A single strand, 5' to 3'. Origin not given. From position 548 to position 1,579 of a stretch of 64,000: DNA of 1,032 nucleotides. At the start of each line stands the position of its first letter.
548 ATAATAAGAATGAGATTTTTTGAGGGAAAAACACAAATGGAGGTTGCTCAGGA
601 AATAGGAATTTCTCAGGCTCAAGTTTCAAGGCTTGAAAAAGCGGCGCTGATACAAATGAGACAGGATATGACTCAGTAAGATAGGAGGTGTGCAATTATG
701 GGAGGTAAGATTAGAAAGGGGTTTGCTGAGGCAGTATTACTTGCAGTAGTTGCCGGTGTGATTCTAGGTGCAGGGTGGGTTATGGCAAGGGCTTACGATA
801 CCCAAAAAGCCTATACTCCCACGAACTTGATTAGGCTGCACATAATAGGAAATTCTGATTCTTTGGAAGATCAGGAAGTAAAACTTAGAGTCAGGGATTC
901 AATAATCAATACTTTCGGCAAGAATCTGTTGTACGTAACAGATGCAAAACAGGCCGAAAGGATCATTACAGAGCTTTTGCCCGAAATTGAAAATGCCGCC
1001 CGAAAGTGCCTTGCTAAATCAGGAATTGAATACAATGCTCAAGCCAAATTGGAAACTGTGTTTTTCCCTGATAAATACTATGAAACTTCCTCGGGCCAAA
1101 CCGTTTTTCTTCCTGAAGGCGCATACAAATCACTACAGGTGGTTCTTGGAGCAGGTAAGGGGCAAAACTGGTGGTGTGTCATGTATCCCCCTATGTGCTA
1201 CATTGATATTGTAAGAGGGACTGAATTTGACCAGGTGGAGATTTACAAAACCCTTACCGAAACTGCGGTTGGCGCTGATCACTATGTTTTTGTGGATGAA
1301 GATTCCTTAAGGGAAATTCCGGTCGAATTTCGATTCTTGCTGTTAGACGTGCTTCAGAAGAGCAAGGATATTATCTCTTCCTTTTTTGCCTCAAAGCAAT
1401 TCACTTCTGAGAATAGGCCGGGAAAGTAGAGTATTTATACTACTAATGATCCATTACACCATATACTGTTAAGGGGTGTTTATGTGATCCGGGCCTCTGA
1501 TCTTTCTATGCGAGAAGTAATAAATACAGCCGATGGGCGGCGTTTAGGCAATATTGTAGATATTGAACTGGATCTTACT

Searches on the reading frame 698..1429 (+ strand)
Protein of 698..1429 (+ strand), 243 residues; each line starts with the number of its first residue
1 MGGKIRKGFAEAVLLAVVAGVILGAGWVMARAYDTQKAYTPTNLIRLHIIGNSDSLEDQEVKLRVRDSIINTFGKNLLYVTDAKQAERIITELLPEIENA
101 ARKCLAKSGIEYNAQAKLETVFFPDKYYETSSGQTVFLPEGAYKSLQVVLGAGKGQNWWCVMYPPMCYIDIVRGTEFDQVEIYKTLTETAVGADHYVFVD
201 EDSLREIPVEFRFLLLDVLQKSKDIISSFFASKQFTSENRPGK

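Call 52: find_encoding_contigs(protein=window:698-1429:+, flank=10000, max_places=1)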
Protein window:698-1429:+ (243 aa): 6 contigs read that carry it; 1 place shown.
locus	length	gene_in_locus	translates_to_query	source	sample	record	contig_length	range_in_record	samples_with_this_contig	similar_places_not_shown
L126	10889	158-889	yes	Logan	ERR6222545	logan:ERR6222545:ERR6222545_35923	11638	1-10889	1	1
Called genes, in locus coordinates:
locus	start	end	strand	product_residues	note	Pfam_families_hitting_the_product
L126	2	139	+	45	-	?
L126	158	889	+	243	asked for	PF09551:Spore_II_R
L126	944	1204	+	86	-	PF05239:PRC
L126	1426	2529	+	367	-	-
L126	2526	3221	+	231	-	PF01168:Ala_racemase_N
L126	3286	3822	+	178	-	PF05103:DivIVA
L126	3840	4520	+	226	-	PF01177:Asp_Glu_race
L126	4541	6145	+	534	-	PF07969:Amidohydro_3, PF01979:Amidohydro_1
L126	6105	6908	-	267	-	PF07314:Lit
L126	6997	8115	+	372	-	PF13191:AAA_16 (faint), PF13555:AAA_29 (faint), PF20720:nSTAND3 (faint), PF24883:NPHP3_N (faint), PF03266:NTPase_1 (faint), PF03308:MeaB (faint), PF05729:NACHT (faint), PF10236:DAP3 (faint), +2 more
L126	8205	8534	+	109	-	PF18910:DUF5665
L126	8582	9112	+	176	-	PF01258:zf-dskA_traR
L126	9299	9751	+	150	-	PF01252:Peptidase_A8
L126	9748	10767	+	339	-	PF01479:S4, PF00849:PseudoU_synth_2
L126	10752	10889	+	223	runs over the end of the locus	PF00156:Pribosyltran (weak)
